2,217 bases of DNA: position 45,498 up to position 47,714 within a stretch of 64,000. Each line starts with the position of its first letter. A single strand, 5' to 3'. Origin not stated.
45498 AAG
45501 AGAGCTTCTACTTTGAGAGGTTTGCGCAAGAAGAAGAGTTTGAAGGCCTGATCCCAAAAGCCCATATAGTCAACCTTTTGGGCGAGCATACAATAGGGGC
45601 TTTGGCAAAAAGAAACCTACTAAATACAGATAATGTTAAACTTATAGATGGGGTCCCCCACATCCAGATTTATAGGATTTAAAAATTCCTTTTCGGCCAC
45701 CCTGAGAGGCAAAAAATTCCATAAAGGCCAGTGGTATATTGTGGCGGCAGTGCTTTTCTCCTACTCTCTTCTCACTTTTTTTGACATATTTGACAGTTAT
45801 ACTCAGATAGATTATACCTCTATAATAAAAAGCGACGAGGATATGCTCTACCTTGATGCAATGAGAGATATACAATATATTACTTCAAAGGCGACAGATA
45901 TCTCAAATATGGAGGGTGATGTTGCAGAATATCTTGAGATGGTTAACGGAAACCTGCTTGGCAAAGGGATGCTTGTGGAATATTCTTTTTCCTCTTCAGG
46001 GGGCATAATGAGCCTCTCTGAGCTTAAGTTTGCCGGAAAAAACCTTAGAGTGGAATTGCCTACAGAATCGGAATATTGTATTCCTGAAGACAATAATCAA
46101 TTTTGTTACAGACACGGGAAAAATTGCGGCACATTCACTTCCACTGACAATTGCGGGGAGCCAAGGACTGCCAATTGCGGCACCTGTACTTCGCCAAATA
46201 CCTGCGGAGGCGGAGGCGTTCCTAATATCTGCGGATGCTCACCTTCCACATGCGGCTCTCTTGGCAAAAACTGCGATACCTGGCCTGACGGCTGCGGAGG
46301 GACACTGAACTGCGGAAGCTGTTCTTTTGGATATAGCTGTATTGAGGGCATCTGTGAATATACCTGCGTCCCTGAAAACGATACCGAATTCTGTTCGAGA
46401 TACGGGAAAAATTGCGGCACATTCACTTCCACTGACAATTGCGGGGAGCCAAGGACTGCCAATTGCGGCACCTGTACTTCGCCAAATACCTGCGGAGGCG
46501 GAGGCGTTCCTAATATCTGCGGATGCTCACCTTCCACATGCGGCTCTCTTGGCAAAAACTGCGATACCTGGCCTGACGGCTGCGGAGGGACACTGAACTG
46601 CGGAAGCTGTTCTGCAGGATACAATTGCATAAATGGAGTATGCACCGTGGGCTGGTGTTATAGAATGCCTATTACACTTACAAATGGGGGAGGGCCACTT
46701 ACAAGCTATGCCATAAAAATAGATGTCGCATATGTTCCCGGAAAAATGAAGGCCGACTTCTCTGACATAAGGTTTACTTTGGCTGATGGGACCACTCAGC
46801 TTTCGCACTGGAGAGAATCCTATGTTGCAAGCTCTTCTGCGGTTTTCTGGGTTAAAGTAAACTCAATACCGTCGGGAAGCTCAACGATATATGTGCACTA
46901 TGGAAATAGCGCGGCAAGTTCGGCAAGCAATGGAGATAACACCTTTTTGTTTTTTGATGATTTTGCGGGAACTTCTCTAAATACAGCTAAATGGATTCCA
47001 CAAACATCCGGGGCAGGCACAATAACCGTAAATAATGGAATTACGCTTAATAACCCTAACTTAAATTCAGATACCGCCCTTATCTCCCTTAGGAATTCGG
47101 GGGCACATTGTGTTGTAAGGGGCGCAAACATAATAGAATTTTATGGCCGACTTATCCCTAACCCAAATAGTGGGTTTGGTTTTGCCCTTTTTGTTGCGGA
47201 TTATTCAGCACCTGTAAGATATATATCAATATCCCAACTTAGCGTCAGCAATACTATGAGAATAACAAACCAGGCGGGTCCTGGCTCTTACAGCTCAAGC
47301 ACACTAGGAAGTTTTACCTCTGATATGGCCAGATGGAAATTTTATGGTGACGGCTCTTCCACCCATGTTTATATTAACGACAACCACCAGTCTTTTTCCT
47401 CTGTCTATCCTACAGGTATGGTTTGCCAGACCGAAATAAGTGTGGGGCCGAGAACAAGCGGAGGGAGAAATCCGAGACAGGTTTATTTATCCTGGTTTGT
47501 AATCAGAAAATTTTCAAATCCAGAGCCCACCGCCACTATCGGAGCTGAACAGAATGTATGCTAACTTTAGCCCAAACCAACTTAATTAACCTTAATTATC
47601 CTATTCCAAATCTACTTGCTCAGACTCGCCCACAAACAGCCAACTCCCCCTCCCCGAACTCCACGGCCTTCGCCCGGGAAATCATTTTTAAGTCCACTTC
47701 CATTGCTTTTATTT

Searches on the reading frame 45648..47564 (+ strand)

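Call 72: search_protein_families(library=pfam, proteins=[window:45648-47564:+], max_evalue=0.001)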
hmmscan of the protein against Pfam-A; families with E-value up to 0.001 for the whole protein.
window:45648-47564:+ (638 aa): 1 family
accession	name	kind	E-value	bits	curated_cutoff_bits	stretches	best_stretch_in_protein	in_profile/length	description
PF10102.14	DUF2341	-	7.7e-27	94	23.4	1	370-449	1-81/84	Domain of unknown function (DUF2341)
